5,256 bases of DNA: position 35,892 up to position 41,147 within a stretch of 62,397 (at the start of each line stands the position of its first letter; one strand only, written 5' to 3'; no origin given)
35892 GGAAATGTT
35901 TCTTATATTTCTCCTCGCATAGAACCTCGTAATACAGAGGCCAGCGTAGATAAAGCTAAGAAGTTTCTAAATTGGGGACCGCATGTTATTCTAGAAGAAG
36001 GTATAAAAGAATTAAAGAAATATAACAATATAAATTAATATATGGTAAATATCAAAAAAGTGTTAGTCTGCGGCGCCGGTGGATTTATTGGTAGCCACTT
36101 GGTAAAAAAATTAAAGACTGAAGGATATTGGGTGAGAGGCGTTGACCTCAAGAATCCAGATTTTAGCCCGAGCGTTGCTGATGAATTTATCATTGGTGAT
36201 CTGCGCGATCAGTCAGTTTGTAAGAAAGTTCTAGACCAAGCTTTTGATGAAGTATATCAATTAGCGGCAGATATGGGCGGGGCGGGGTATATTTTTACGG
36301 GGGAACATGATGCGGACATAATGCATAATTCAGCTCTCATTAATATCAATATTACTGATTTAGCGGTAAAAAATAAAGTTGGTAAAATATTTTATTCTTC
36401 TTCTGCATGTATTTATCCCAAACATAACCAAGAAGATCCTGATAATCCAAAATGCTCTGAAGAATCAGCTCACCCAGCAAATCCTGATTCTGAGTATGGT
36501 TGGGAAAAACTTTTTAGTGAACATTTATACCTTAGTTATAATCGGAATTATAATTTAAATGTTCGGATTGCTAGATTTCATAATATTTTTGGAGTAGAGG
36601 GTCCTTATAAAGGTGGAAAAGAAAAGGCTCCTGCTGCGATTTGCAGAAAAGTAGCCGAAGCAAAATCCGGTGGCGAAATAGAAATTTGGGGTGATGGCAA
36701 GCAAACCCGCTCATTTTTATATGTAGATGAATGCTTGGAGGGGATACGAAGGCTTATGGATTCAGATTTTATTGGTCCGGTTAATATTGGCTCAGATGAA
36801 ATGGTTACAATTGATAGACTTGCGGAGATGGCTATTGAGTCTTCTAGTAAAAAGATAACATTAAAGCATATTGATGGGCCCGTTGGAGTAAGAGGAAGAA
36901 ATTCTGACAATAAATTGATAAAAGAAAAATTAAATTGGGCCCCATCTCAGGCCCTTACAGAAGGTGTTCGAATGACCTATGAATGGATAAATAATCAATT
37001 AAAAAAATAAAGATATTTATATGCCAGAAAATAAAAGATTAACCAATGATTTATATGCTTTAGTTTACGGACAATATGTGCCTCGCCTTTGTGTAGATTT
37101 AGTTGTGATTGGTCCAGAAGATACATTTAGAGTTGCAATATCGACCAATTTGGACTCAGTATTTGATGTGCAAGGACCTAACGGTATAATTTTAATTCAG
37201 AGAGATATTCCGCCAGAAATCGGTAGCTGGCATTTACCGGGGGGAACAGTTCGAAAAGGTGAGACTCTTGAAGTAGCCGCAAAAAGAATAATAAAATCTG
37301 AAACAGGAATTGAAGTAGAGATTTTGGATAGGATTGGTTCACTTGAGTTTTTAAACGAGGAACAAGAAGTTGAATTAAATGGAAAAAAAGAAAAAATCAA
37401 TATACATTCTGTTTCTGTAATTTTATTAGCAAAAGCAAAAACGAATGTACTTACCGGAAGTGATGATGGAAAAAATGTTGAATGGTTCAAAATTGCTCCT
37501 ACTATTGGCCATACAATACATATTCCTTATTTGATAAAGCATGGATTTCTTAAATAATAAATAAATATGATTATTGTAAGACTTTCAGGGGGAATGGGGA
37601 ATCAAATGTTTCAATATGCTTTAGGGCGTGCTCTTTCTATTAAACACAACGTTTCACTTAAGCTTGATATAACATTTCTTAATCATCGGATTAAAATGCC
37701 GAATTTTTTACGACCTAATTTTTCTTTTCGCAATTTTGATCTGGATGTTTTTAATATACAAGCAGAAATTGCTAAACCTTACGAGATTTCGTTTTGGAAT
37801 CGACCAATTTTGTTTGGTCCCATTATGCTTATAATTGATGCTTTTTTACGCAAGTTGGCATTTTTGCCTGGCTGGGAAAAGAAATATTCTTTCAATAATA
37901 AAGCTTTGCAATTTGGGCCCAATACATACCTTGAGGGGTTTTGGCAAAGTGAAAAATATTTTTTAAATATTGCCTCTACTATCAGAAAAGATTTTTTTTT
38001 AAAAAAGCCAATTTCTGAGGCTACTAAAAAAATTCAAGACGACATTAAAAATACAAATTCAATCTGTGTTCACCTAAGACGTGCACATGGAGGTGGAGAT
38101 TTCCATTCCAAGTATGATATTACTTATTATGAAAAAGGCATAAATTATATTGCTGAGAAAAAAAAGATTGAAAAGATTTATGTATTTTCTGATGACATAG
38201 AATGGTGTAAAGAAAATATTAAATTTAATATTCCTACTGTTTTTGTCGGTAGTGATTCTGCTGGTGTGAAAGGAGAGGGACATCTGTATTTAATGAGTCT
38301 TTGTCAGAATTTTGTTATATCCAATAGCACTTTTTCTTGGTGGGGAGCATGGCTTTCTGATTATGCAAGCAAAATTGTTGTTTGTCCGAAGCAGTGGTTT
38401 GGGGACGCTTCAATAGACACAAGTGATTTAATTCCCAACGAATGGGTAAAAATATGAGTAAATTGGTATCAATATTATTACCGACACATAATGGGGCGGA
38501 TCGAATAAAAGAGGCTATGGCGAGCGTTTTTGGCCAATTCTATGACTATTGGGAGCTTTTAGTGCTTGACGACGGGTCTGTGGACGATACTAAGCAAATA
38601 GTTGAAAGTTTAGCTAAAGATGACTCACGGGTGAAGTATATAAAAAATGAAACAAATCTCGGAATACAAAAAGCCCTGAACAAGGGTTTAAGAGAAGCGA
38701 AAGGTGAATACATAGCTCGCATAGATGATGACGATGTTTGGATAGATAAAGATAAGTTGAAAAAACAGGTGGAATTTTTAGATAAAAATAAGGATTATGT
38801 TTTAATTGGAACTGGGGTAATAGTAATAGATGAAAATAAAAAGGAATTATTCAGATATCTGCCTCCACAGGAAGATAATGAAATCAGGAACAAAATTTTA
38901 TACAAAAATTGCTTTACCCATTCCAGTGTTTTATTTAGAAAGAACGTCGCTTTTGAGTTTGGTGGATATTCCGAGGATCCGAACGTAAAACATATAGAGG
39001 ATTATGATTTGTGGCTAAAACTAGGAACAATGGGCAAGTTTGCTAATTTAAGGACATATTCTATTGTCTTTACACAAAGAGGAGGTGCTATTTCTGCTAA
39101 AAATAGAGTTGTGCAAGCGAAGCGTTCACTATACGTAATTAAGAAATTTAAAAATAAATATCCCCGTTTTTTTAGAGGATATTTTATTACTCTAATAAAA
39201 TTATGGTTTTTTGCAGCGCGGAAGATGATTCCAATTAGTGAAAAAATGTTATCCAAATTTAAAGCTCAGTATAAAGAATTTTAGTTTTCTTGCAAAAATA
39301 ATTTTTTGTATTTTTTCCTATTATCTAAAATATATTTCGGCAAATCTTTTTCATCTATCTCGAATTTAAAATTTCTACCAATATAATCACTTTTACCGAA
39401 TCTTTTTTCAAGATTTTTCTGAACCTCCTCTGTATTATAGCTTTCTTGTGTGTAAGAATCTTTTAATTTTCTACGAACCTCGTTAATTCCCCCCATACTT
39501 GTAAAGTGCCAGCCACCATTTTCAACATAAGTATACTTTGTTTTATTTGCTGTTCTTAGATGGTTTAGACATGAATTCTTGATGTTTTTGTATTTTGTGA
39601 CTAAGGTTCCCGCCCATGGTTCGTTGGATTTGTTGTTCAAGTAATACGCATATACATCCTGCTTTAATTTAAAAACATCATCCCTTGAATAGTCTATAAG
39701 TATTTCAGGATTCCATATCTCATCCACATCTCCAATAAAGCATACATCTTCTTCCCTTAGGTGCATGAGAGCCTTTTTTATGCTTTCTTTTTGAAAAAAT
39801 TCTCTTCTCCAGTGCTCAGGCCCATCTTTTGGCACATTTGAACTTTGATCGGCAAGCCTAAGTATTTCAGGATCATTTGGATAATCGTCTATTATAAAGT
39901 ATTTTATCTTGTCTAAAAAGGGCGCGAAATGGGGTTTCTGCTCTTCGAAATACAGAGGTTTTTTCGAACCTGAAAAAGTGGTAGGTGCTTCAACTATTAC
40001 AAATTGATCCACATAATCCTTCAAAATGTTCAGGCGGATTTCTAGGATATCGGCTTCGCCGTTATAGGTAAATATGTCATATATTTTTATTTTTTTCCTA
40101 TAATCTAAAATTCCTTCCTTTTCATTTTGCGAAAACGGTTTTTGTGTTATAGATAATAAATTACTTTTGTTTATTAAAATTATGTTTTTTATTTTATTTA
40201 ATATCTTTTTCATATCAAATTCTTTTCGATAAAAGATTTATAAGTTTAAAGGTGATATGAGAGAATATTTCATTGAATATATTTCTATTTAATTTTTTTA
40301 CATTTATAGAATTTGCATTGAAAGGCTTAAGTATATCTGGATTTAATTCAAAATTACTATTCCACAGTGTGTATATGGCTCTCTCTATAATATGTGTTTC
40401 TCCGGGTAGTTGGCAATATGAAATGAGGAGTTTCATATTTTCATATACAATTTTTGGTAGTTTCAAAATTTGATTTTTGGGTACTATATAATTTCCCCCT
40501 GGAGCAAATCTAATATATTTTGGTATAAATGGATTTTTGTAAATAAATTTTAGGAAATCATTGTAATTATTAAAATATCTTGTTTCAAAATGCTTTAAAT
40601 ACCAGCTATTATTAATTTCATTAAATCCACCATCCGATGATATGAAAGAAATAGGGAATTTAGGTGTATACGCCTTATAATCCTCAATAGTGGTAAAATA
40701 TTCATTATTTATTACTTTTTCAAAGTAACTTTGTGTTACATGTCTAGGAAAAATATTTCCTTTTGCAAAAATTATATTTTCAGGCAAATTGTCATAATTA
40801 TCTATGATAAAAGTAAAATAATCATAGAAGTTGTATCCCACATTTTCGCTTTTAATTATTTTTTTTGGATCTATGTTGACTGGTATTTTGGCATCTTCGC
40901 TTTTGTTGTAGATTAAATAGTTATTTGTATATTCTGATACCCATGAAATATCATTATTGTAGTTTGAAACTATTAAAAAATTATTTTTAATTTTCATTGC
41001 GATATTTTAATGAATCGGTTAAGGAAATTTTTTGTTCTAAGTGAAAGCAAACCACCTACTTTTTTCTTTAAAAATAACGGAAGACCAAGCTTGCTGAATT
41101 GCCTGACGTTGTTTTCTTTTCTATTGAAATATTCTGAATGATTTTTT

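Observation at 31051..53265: A surface-protein gene directly followed by an O-antigen-ligase-like enzyme and a ~20-gene glycan island: a candidate surface-protein glycosylation system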

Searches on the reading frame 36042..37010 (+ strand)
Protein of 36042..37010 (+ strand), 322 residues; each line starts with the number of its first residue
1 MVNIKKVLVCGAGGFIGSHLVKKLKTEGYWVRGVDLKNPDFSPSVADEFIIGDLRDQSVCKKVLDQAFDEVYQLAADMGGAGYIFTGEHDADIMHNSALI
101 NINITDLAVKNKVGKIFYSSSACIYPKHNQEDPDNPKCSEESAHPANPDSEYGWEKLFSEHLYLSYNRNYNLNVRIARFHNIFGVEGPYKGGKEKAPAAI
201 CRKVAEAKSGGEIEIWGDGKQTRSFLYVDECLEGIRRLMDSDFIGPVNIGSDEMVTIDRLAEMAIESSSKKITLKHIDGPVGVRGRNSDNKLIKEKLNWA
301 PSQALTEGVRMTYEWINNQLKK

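Call 4: search_protein_families(library=pfam, proteins=[window:36042-37010:+], max_evalue=0.01)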
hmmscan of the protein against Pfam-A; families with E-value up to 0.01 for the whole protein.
window:36042-37010:+ (322 aa): 9 families
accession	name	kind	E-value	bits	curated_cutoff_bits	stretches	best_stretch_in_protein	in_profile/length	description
PF01370.27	Epimerase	-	7.7e-45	153.6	20.9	1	7-250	1-240/240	NAD dependent epimerase/dehydratase family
PF16363.11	GDP_Man_Dehyd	-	7.2e-31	108.3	27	1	8-312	1-332/332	GDP-mannose 4,6 dehydratase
PF01073.25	3Beta_HSD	-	6.3e-09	35.7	22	1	8-184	1-183/280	3-beta hydroxysteroid dehydrogenase/isomerase family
PF07993.18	NAD_binding_4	-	4.2e-06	26.5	20.1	1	103-233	118-256/258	Male sterility protein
PF02719.21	Polysacc_synt_2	-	0.00014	21.6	20.2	0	146-187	132-176/293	Polysaccharide biosynthesis protein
PF05368.20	NmrA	-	0.00023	21.3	27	1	5-136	3-122/298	NmrA-like family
PF13460.12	NAD_binding_10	-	0.00031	21.1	27.2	1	11-128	1-105/184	NAD(P)H-binding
PF00106.31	adh_short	-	0.0049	16.8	26.6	1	5-105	1-110/195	short chain dehydrogenase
PF04321.23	RmlD_sub_bind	-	0.0051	16.4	27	0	6-170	2-143/287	RmlD substrate binding domain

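Call 47: search_protein_families(library=ncbifam, proteins=[window:36042-37010:+], max_evalue=0.00001)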
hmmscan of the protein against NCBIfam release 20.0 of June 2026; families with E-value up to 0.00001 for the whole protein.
window:36042-37010:+ (322 aa): 20 families
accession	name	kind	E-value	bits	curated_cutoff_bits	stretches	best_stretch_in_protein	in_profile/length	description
NF047922.1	GDPFucSynFcl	equivalog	1.5e-32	113.3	500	1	5-318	3-303/308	GDP-L-fucose synthase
TIGR01181.1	dTDP_gluc_dehyt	equivalog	6.9e-23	81.2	365.1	1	6-317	1-312/321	dTDP-glucose 4,6-dehydratase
TIGR04180.1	EDH_00030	hypoth_equivalog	1.6e-22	79.9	475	1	7-278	1-266/297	NAD-dependent 4,6-dehydratase LegB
TIGR02197.1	heptose_epim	equivalog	9.3e-22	77.6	274.6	1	7-318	1-315/316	ADP-glyceromanno-heptose 6-epimerase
TIGR01179.1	galE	equivalog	2.4e-20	72.6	262.3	1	6-319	1-328/332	UDP-glucose 4-epimerase GalE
TIGR03466.1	HpnA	hypoth_equivalog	3e-13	49.4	367.65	1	6-136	2-129/327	hopanoid-associated sugar epimerase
NF007490.0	PRK10084.1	subfamily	1.6e-11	43.8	649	1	144-316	159-334/361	dTDP-glucose 4,6-dehydratase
NF011728.1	PRK15181.1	equivalog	3.5e-11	42.7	760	1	4-232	15-242/348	Vi polysaccharide biosynthesis UDP-N-acetylglucosaminuronic acid C-4 epimerase TviC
NF008872.0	PRK11908.1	equivalog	3.4e-10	39.5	294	1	5-241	2-239/349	bifunctional UDP-4-keto-pentose/UDP-xylose synthase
NF007582.0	PRK10217.1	equivalog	1.2e-09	37.8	698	1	144-315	152-330/355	dTDP-glucose 4,6-dehydratase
NF042422.1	oxyalk_red_OleD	equivalog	1.1e-08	34.9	580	1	6-232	2-208/329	2-alkyl-3-oxoalkanoate reductase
NF043036.1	ErythonDh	equivalog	3.9e-08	32.9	325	1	6-182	2-179/321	D-erythronate dehydrogenase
NF005998.1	PRK08125.1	equivalog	1.1e-07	30.6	777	1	4-272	315-589/649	bifunctional UDP-4-amino-4-deoxy-L-arabinose formyltransferase/UDP-glucuronic acid oxidase ArnA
TIGR01472.1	gmd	equivalog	2.1e-07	30.5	415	1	8-276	4-276/342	GDP-mannose 4,6-dehydratase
NF007956.0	PRK10675.1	subfamily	2.2e-07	30.3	394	1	6-186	2-184/338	UDP-glucose 4-epimerase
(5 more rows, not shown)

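Call 79: search_solved_structures(query=window:36042-37010:+, max_evalue=1e-10)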
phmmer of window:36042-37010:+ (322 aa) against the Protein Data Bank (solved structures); distinct sequences matched with E-value up to 1e-10: 46.
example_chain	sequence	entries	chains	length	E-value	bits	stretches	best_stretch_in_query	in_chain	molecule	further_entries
2c59_A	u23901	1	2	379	2.3e-97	329.3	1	6-322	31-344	GDP-MANNOSE-3', 5'-EPIMERASE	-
2c54_A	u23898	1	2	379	6.1e-97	328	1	6-322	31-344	GDP-MANNOSE-3', 5'-EPIMERASE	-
2c5a_A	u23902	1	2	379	8.4e-97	327.5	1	6-322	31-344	GDP-MANNOSE-3', 5'-EPIMERASE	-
2c5e_A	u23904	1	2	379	1.6e-96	326.6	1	6-322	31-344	GDP-MANNOSE-3', 5'-EPIMERASE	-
8sg0_A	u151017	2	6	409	3.8e-92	312.2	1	6-322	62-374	GDP-mannose 3,5-epimerase | GDP-mannose 3,5 epimerase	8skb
8rdg_A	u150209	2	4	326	6e-25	91.4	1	6-313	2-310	SDR family NAD(P)-dependent oxidoreductase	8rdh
8rdi_A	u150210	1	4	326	2.2e-24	89.5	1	6-313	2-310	SDR family NAD(P)-dependent oxidoreductase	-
6wjb_A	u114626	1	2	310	9.9e-24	87.4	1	4-313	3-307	NAD-dependent epimerase/dehydratase family protein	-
6wj9_A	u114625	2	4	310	8.9e-23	84.2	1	4-313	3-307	NAD-dependent epimerase/dehydratase family protein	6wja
4lk3_A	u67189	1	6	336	2.9e-22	82.6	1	5-320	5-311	UDP-glucuronic acid decarboxylase 1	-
4zrm_A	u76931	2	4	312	3.2e-22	82.4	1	6-319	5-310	UDP-glucose 4-epimerase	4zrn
6bwl_A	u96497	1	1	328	3.8e-22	82.2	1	6-318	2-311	Pal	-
4gll_A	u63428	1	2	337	3.9e-22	82.1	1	5-320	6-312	UDP-glucuronic acid decarboxylase 1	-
2b69_A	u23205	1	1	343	4.1e-22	82.1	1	5-320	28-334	UDP-glucuronate decarboxylase 1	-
4m55_A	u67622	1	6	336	5.4e-22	81.7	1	5-320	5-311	UDP-glucuronic acid decarboxylase 1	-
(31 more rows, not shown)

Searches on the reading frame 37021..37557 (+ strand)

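Call 4: search_protein_families(library=pfam, proteins=[window:37021-37557:+], max_evalue=0.01)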
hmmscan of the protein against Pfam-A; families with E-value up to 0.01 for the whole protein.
window:37021-37557:+ (178 aa): 1 family
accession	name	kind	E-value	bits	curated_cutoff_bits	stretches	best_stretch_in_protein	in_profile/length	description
PF00293.34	NUDIX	-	6.8e-16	58.9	21.1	1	47-158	8-115/134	NUDIX domain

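Call 47: search_protein_families(library=ncbifam, proteins=[window:37021-37557:+], max_evalue=0.00001)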
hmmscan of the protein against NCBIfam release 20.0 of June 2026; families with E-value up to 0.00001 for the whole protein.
window:37021-37557:+ (178 aa): 3 families
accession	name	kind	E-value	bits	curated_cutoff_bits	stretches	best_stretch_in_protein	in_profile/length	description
NF006530.0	PRK08999.1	equivalog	3.9e-07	29.4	245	1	64-120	29-85/315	Nudix family hydrolase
NF011963.0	PRK15434.1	subfamily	4.7e-07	29.6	146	1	37-101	10-76/159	GDP-mannose mannosyl hydrolase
NF008044.0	PRK10776.1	equivalog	4e-06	26.7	148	1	68-119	31-82/130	8-oxo-dGTP diphosphatase MutT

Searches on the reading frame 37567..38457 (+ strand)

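Call 4: search_protein_families(library=pfam, proteins=[window:37567-38457:+], max_evalue=0.01)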
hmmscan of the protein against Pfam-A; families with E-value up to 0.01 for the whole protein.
window:37567-38457:+ (296 aa): 1 family
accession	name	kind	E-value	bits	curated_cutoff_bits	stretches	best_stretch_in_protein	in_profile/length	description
PF01531.22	Glyco_transf_11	-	5.3e-27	95.3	23.9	1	114-295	116-296/298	Glycosyl transferase family 11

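Call 47: search_protein_families(library=ncbifam, proteins=[window:37567-38457:+], max_evalue=0.00001)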
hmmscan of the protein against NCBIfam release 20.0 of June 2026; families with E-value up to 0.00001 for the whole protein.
window:37567-38457:+ (296 aa): 0 families

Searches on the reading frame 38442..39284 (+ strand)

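Call 4: search_protein_families(library=pfam, proteins=[window:38442-39284:+], max_evalue=0.01)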
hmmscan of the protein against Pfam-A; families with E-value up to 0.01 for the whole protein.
window:38442-39284:+ (280 aa): 4 families
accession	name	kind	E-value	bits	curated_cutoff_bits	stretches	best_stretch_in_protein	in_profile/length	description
PF00535.33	Glycos_transf_2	-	1e-36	126.9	23.3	1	10-161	1-149/168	Glycosyl transferase family 2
PF10111.15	Glyco_tranf_2_2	-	8.9e-18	65.2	27.3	1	11-217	2-222/276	Glycosyltransferase like family 2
PF13641.12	Glyco_tranf_2_3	-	4.7e-08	33.8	27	1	9-138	3-133/230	Glycosyltransferase like family 2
PF13632.12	Glyco_trans_2_3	-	0.00088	19.6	27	1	90-257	1-169/198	Glycosyl transferase family group 2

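Call 47: search_protein_families(library=ncbifam, proteins=[window:38442-39284:+], max_evalue=0.00001)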
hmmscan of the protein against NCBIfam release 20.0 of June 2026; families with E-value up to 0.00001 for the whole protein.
window:38442-39284:+ (280 aa): 20 families
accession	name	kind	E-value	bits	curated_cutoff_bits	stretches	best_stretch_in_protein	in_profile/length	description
NF053739.1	GlytfEpsEBac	equivalog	2.9e-40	138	450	1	9-198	3-189/265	glycosyltransferase EpsE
NF047683.1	TeichurnBiosyTuaG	equivalog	2.2e-33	115.9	400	1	5-236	4-228/252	teichuronic acid biosynthesis protein TuaG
TIGR03937.1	PgaC_IcaA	equivalog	6.4e-21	74.8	422.3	1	6-179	44-221/407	poly-beta-1,6-N-acetyl-D-glucosamine synthase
TIGR04017.1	WcaA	equivalog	5.1e-20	72.2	495.75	1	7-248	5-243/279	colanic acid biosynthesis glycosyltransferase WcaA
NF007453.0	PRK10018.1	equivalog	5.4e-20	72.2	382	1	6-247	5-243/280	colanic acid biosynthesis glycosyltransferase WcaA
NF050050.1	ProtGlycPglI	equivalog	1.8e-18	66.9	500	1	8-149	3-143/306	GalNAc(5)-diNAcBac-PP-undecaprenol beta-1,3-glucosyltransferase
NF007482.0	PRK10073.1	equivalog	2.4e-18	66.2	423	1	4-112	3-109/334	glycosyltransferase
NF041875.1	EPS_EpsD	equivalog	4.5e-18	65.7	370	1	9-208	1-203/325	exopolysaccharide biosynthesis glycosyltransferase EpsD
NF041394.1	GtaseAglG_Halo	equivalog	1e-13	51.3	440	1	15-179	11-177/304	glucosyl-dolichyl phosphate glucuronosyltransferase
NF038302.1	EPS_HpsE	equivalog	2.6e-13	49.6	300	1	10-120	4-118/307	hormogonium polysaccharide biosynthesis glycosyltransferase HpsE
TIGR03111.1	glyc2_xrt_Gpos1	hypoth_equivalog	3.4e-13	49.2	363.95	1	9-133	51-175/439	TIGR03111 family XrtG-associated glycosyltransferase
TIGR03965.1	mycofact_glyco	equivalog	6.5e-13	48.4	280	1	7-198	74-267/467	mycofactocin biosynthesis glycosyltransferase MftF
TIGR04440.1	glyco_TIGR04440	domain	7.7e-12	45.4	70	1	9-149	2-144/215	TIGR00180 family glycosyltransferase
NF047588.1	GlcsyltransPgfSStrep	equivalog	4.9e-11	42.4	500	1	9-97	3-95/308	glycosyltransferase PgfS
TIGR04283.1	glyco_like_mftF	equivalog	2.4e-10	40.4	182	1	9-204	1-179/221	TIGR04283 family arsenosugar biosynthesis glycosyltransferase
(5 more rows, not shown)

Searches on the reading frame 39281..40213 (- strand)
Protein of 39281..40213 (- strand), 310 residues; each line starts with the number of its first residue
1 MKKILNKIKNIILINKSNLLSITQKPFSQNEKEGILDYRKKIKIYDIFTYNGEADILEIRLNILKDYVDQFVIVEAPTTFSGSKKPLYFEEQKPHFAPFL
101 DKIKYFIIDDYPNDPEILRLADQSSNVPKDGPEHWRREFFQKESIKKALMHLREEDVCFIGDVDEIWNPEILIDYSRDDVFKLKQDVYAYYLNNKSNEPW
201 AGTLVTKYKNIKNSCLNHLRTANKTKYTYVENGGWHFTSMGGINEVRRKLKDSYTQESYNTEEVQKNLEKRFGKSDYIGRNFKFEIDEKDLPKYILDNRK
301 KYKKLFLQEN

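Call 4: search_protein_families(library=pfam, proteins=[window:39281-40213:-], max_evalue=0.01)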
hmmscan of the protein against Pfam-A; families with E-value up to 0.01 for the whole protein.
window:39281-40213:- (310 aa): 1 family
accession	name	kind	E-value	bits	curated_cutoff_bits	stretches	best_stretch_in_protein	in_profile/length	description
PF04724.18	Glyco_transf_17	-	2.2e-20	73.4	26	1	38-251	69-268/348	Glycosyltransferase family 17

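Call 47: search_protein_families(library=ncbifam, proteins=[window:39281-40213:-], max_evalue=0.00001)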
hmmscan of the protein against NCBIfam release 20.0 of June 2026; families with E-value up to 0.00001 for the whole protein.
window:39281-40213:- (310 aa): 0 families

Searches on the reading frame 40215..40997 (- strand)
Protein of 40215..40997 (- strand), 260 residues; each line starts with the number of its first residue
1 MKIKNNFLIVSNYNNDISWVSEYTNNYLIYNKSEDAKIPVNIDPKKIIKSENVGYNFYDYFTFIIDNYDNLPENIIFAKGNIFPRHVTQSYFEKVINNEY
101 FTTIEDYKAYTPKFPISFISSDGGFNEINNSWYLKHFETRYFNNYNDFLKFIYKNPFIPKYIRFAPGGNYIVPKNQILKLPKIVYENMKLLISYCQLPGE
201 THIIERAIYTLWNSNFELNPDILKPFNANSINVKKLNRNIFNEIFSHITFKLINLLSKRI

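Call 4: search_protein_families(library=pfam, proteins=[window:40215-40997:-], max_evalue=0.01)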
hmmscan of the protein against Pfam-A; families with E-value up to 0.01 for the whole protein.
window:40215-40997:- (260 aa): 2 families
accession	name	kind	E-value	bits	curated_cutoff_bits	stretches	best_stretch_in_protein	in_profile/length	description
PF11913.13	DUF3431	-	2.3e-11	44.3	25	1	11-216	4-203/219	Protein of unknown function (DUF3431)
PF12873.12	DUF3825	-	0.0064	16.6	27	0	129-197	76-145/238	Domain of unknown function (DUF3825)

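Call 78: search_solved_structures(query=window:40215-40997:-, max_evalue=1)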
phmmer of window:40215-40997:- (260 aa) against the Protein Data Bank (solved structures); distinct sequences matched with E-value up to 1: 2.
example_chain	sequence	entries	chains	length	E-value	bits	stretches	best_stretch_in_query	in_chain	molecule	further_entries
8h9e_O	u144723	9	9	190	0.51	13.1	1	220-258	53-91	ATP synthase subunit O, mitochondrial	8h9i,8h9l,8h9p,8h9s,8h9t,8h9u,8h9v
8wu6_A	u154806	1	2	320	0.53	13.1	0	112-192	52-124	Nerylneryl diphosphate synthase CPT2, chloroplastic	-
